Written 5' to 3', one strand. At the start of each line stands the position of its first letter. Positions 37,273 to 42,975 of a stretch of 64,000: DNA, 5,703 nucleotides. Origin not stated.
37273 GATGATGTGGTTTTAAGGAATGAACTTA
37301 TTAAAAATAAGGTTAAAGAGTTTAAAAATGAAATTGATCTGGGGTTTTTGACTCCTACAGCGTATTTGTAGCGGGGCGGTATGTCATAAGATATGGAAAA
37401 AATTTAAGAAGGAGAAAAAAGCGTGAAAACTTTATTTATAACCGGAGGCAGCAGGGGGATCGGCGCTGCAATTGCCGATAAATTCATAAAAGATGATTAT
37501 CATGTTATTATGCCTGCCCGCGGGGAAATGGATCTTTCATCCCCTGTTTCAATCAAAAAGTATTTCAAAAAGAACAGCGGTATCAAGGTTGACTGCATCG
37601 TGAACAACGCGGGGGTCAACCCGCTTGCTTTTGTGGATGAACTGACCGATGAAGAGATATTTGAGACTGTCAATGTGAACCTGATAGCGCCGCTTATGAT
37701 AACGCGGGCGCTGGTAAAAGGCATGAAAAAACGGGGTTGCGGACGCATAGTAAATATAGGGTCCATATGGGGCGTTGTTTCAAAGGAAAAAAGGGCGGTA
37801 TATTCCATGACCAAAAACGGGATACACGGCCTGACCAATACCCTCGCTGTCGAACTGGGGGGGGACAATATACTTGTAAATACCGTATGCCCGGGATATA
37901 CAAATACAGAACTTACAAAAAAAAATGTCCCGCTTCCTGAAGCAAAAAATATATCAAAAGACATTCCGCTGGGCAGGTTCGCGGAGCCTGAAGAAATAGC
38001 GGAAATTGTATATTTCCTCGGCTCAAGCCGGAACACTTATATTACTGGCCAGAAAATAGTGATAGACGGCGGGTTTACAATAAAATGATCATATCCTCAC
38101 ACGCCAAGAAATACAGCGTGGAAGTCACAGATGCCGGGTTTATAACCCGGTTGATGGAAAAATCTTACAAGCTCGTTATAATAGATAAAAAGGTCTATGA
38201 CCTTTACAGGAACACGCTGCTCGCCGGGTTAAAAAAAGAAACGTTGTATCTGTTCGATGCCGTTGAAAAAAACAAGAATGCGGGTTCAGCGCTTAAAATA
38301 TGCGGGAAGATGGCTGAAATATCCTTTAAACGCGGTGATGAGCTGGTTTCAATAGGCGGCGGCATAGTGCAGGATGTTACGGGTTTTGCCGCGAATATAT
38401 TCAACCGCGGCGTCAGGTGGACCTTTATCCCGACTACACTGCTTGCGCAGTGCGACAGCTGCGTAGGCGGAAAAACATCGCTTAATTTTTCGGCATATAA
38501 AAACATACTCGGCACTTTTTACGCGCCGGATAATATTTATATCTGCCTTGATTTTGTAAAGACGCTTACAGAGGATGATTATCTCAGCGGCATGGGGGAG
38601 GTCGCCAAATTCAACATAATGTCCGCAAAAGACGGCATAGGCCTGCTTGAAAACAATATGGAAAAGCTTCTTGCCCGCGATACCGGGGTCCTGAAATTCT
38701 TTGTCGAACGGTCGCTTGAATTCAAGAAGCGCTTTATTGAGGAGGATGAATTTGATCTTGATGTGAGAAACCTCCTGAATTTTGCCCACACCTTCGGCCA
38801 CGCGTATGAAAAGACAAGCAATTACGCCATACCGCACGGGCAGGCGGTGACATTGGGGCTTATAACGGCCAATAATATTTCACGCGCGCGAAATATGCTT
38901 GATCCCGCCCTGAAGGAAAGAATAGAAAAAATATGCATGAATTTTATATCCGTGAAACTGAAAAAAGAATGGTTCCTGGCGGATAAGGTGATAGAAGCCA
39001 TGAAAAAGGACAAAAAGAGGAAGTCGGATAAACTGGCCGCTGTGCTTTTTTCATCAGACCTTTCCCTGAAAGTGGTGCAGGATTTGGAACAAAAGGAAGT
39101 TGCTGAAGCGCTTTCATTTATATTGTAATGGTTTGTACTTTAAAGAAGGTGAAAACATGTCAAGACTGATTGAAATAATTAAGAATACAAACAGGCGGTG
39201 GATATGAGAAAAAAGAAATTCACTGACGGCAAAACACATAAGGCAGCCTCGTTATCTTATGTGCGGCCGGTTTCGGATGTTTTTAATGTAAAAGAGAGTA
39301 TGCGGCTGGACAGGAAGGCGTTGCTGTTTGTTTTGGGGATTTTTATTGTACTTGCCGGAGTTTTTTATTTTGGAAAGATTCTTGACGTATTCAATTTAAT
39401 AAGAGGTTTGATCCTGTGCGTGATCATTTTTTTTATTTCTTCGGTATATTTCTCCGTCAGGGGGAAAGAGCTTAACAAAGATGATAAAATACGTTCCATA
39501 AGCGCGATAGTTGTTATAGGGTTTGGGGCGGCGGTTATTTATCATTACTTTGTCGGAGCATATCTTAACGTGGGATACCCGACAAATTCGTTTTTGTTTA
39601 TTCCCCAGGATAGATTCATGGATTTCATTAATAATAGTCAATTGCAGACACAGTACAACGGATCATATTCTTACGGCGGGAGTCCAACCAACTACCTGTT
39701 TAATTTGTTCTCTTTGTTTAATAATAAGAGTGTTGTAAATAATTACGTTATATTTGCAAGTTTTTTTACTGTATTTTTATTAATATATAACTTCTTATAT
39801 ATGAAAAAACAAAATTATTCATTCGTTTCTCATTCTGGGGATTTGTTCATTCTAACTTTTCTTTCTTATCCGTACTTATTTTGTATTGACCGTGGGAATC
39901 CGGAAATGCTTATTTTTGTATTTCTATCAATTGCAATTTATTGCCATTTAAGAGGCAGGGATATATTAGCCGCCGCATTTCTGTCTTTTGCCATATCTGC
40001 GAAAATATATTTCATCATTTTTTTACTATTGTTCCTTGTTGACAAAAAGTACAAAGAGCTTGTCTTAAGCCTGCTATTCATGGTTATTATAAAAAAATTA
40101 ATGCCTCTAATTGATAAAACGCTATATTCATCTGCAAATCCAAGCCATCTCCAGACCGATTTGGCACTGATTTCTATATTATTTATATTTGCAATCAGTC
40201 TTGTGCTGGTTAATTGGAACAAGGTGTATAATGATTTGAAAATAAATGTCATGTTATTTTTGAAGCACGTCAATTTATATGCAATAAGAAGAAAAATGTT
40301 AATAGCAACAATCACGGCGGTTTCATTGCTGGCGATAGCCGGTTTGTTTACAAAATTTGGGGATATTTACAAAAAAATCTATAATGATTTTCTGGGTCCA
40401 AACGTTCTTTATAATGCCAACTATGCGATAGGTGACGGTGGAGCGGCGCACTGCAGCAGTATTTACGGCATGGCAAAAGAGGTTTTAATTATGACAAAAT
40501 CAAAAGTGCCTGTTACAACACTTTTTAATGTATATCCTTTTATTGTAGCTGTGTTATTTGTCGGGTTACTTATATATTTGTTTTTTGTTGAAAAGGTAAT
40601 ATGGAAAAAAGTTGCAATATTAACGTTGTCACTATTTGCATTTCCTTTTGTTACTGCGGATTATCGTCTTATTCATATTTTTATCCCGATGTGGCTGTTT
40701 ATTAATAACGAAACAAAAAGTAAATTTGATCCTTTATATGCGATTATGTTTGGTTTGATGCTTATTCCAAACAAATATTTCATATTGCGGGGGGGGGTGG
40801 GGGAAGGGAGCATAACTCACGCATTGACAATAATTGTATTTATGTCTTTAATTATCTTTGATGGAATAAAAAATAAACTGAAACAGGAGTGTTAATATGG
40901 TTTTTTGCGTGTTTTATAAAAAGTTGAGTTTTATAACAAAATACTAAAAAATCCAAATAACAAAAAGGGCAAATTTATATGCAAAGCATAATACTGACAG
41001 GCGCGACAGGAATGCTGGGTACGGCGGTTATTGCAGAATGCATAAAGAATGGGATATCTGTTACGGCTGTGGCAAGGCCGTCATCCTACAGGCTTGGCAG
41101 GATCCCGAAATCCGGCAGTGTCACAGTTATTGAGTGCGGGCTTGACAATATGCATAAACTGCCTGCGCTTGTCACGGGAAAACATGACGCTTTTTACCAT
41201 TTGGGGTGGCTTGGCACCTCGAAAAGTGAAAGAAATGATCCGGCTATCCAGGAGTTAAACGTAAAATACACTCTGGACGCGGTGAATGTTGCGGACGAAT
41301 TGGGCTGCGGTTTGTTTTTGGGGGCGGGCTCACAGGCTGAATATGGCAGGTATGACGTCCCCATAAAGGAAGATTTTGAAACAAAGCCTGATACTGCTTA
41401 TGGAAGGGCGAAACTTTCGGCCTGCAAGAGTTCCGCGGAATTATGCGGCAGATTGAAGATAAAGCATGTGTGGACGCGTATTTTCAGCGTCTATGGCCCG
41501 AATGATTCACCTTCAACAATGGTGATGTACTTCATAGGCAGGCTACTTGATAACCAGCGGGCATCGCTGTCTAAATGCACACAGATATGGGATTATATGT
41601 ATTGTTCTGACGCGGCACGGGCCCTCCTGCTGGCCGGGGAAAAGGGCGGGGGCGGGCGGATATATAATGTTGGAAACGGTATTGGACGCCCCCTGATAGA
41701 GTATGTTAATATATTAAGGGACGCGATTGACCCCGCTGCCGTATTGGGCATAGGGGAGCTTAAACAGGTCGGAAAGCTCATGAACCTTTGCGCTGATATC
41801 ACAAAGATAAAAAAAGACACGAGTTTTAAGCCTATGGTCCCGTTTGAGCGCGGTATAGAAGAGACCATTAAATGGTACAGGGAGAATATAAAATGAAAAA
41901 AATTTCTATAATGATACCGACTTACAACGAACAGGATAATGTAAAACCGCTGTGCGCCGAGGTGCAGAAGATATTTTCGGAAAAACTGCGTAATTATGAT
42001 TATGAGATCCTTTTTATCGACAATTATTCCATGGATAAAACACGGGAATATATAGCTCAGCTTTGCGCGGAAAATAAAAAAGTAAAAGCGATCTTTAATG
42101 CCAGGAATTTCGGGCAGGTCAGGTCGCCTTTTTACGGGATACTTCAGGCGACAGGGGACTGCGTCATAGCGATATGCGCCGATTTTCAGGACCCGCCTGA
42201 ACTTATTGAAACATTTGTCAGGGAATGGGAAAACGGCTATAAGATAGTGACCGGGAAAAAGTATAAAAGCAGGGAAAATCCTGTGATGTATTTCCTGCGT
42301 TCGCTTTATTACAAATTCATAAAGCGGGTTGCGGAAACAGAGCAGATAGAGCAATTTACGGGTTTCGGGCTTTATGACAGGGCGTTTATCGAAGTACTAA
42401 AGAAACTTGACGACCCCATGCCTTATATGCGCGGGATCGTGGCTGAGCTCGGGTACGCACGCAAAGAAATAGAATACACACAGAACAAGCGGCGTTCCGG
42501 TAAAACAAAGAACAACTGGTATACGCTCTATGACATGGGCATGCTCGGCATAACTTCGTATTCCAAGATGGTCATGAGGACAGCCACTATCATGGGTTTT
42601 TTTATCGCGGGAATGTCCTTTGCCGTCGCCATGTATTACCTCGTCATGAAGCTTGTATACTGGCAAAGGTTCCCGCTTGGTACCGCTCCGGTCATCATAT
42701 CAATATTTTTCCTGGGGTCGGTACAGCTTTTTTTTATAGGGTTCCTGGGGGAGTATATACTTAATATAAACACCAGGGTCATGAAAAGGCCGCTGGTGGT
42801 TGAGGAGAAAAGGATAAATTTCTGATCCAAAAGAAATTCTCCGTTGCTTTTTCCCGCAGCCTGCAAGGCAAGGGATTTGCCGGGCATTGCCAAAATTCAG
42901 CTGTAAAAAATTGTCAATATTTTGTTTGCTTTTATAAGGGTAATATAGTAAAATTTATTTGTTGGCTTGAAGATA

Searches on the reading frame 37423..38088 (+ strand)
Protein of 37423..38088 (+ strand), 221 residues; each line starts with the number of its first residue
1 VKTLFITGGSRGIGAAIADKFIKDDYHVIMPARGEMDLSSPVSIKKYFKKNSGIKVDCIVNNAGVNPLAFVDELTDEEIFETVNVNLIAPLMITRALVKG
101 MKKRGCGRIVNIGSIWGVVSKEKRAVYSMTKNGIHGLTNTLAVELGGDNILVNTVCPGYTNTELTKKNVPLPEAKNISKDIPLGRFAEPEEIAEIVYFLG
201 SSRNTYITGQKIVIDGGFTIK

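Call 8: search_protein_families(library=pfam, proteins=[window:37423-38088:+], max_evalue=0.01)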
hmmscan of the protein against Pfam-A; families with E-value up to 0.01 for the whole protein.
window:37423-38088:+ (221 aa): 5 families
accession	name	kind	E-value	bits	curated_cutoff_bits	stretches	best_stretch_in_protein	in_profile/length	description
PF13561.12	adh_short_C2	-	4.8e-42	144.6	27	1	35-219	49-236/236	Enoyl-(Acyl carrier protein) reductase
PF00106.31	adh_short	-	3e-40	138.2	26.6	2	36-168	56-190/195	short chain dehydrogenase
PF23441.1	SDR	-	4.3e-06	26.7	27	1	43-217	79-254/258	SDR-like rossmann domain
PF01370.27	Epimerase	-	4.5e-05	23.4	20.9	1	5-117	2-120/240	NAD dependent epimerase/dehydratase family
PF04321.23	RmlD_sub_bind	-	0.0016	18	27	1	3-64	2-60/287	RmlD substrate binding domain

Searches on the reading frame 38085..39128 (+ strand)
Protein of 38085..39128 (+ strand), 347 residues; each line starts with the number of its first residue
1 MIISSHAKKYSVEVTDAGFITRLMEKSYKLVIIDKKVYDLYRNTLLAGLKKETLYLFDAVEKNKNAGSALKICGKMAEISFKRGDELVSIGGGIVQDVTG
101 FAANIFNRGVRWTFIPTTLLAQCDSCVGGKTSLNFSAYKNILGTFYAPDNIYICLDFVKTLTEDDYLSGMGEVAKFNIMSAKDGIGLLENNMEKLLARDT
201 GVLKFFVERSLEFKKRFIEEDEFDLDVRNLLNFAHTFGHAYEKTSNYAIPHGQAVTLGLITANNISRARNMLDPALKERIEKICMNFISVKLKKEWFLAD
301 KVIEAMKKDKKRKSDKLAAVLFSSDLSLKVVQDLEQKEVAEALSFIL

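Call 8: search_protein_families(library=pfam, proteins=[window:38085-39128:+], max_evalue=0.01)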
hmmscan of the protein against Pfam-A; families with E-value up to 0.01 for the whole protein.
window:38085-39128:+ (347 aa): 3 families
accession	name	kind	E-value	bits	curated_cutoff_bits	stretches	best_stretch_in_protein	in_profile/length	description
PF01761.26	DHQ_synthase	-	1.6e-34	118.4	24.2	1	58-166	5-113/115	3-dehydroquinate synthase N-terminal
PF24621.2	DHQS_C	-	4.5e-32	111.4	27.6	1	169-311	1-143/144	3-dehydroquinate synthase C-terminal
PF13685.12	Fe-ADH_2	-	0.00038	20.9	28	1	19-118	13-107/149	Iron-containing alcohol dehydrogenase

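Call 66: search_protein_families(library=ncbifam, proteins=[window:38085-39128:+], max_evalue=0.00001)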
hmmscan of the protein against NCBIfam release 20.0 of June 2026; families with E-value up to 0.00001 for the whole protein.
window:38085-39128:+ (347 aa): 5 families
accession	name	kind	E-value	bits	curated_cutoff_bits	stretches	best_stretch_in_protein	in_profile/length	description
TIGR04425.1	P_lya_rel_AroB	hypoth_equivalog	1.2e-126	422.5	400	1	3-344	1-342/348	AroB-related putative sugar phosphate phospholyase (cyclizing)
TIGR01357.1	aroB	equivalog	4.8e-80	269.3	305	1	25-324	19-324/344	3-dehydroquinate synthase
NF010556.0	PRK13951.1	equivalog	1.2e-46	159.6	560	1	26-311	185-459/492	bifunctional shikimate kinase AroK/3-dehydroquinate synthase AroB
NF004852.0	PRK06203.1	equivalog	4.7e-41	141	333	1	56-285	93-325/407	3-dehydroquinate synthase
NF010627.0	PRK14021.1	equivalog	1.3e-40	139.4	565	1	58-323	245-517/542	bifunctional shikimate kinase/3-dehydroquinate synthase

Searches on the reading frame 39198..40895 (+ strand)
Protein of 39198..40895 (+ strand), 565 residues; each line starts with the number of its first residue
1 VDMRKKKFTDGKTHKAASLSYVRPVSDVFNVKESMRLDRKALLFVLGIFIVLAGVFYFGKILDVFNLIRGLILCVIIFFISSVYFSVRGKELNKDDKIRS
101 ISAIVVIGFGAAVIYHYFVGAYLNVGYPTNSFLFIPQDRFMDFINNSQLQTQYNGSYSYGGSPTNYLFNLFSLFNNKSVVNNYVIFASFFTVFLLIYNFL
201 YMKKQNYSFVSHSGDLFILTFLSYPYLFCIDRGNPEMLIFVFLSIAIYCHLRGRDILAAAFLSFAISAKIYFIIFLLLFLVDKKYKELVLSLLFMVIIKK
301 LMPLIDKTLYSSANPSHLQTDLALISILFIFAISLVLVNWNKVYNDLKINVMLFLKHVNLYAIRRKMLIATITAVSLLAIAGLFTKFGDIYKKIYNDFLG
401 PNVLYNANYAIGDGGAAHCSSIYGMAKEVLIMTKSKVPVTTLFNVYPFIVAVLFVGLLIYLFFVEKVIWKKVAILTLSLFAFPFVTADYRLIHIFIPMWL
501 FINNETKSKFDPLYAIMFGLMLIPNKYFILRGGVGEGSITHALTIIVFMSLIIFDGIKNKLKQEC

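Call 8: search_protein_families(library=pfam, proteins=[window:39198-40895:+], max_evalue=0.01)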
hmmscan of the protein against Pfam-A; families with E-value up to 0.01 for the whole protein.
window:39198-40895:+ (565 aa): 1 family
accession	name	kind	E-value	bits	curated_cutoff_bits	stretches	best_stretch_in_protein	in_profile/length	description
PF09594.16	GT87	-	8.2e-06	26.2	25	1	217-296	58-137/237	Glycosyltransferase family 87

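Call 66: search_protein_families(library=ncbifam, proteins=[window:39198-40895:+], max_evalue=0.00001)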
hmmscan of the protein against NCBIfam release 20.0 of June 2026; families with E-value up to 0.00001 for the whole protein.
window:39198-40895:+ (565 aa): 0 families

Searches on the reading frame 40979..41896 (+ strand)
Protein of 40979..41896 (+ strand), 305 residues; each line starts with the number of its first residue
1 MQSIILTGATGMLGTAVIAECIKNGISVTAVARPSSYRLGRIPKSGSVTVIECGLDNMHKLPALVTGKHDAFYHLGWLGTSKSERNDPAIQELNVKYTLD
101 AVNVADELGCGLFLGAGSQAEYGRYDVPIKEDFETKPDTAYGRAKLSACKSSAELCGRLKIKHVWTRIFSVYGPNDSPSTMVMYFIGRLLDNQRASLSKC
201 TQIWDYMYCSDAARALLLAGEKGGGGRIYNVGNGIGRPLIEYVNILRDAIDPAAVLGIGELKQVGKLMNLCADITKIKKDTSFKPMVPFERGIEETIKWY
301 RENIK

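Call 8: search_protein_families(library=pfam, proteins=[window:40979-41896:+], max_evalue=0.01)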
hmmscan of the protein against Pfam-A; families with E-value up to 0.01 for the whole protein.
window:40979-41896:+ (305 aa): 5 families
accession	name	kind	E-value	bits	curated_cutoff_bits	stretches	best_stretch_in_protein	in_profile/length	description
PF01370.27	Epimerase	-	2e-34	119.5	20.9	1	4-232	1-240/240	NAD dependent epimerase/dehydratase family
PF16363.11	GDP_Man_Dehyd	-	4.5e-15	56.4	27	1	6-296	2-332/332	GDP-mannose 4,6 dehydratase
PF04321.23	RmlD_sub_bind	-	1.3e-06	28.1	27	1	3-176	2-156/287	RmlD substrate binding domain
PF05368.20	NmrA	-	1.6e-05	25.1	27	1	3-76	4-78/298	NmrA-like family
PF13460.12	NAD_binding_10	-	3.2e-05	24.3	27.2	1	8-80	1-70/184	NAD(P)H-binding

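Call 66: search_protein_families(library=ncbifam, proteins=[window:40979-41896:+], max_evalue=0.00001)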
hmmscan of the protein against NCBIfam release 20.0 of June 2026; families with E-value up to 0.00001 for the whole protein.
window:40979-41896:+ (305 aa): 8 families
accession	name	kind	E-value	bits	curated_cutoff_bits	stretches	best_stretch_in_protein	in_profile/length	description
TIGR01179.1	galE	equivalog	1.6e-17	63.4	262.3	2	4-174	2-179/332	UDP-glucose 4-epimerase GalE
TIGR01181.1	dTDP_gluc_dehyt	equivalog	1.3e-16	60.6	365.1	1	130-303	140-314/321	dTDP-glucose 4,6-dehydratase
TIGR02197.1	heptose_epim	equivalog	9.6e-15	54.5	274.6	1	4-302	1-315/316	ADP-glyceromanno-heptose 6-epimerase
TIGR04180.1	EDH_00030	hypoth_equivalog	2.3e-14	53.2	475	1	4-285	1-294/297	NAD-dependent 4,6-dehydratase LegB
NF007490.0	PRK10084.1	subfamily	4.2e-12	45.7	649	1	161-303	187-337/361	dTDP-glucose 4,6-dehydratase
NF007582.0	PRK10217.1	equivalog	3.2e-10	39.6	698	1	131-303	145-334/355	dTDP-glucose 4,6-dehydratase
TIGR03466.1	HpnA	hypoth_equivalog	1.5e-06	27.3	367.65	0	4-178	3-177/327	hopanoid-associated sugar epimerase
NF011728.1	PRK15181.1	equivalog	4e-06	26.1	760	1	73-301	95-338/348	Vi polysaccharide biosynthesis UDP-N-acetylglucosaminuronic acid C-4 epimerase TviC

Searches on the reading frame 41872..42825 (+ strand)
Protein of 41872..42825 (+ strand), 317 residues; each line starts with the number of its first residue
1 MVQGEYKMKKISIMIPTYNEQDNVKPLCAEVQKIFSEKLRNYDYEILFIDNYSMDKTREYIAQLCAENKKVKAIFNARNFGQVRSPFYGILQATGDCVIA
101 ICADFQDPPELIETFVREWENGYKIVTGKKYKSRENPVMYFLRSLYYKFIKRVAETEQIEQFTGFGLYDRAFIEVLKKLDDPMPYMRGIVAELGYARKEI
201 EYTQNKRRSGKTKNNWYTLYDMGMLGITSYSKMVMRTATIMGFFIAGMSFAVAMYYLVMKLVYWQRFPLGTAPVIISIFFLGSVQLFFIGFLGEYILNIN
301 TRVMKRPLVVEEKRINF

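Call 8: search_protein_families(library=pfam, proteins=[window:41872-42825:+], max_evalue=0.01)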
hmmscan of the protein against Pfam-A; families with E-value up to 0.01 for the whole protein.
window:41872-42825:+ (317 aa): 2 families
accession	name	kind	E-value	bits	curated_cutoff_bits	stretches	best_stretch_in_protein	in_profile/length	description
PF00535.33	Glycos_transf_2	-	1.6e-23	83.9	23.3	1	12-167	1-158/168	Glycosyl transferase family 2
PF10111.15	Glyco_tranf_2_2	-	0.00013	22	27.3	1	12-104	1-91/276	Glycosyltransferase like family 2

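Call 66: search_protein_families(library=ncbifam, proteins=[window:41872-42825:+], max_evalue=0.00001)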
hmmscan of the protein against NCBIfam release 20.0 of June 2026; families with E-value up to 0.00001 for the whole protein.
window:41872-42825:+ (317 aa): 11 families
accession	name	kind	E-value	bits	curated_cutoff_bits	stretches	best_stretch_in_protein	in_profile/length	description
NF047588.1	GlcsyltransPgfSStrep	equivalog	3.2e-52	177.7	500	1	10-312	2-304/308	glycosyltransferase PgfS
NF007986.1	PRK10714.1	equivalog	2.4e-33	115.5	529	1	7-308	4-305/316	undecaprenyl-phosphate 4-deoxy-4-formamido-L-arabinose transferase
TIGR03937.1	PgaC_IcaA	equivalog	6.5e-13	48.4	422.3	1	7-105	43-136/407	poly-beta-1,6-N-acetyl-D-glucosamine synthase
NF041875.1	EPS_EpsD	equivalog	3.6e-10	39.8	370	1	11-140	1-126/325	exopolysaccharide biosynthesis glycosyltransferase EpsD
TIGR04283.1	glyco_like_mftF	equivalog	6.3e-08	32.5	182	1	11-145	1-123/221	TIGR04283 family arsenosugar biosynthesis glycosyltransferase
NF050050.1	ProtGlycPglI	equivalog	7e-08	32.2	500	1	8-131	1-120/306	GalNAc(5)-diNAcBac-PP-undecaprenol beta-1,3-glucosyltransferase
NF010496.0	PRK13915.1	equivalog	1e-07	31.4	262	1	7-109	29-131/307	glucosyl-3-phosphoglycerate synthase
TIGR04182.1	glyco_TIGR04182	equivalog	3.4e-07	29.9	325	1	11-305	2-291/293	S-layer glycoprotein N-glycosyltransferase AglJ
NF047683.1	TeichurnBiosyTuaG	equivalog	3.7e-07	30.1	400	1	9-104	6-96/252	teichuronic acid biosynthesis protein TuaG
TIGR03111.1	glyc2_xrt_Gpos1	hypoth_equivalog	9.2e-07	28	363.95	1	7-162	47-199/439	TIGR03111 family XrtG-associated glycosyltransferase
NF038299.1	EPS_HpsN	equivalog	3.9e-06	26.1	425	1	10-124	2-111/317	hormogonium polysaccharide biosynthesis glycosyltransferase HpsN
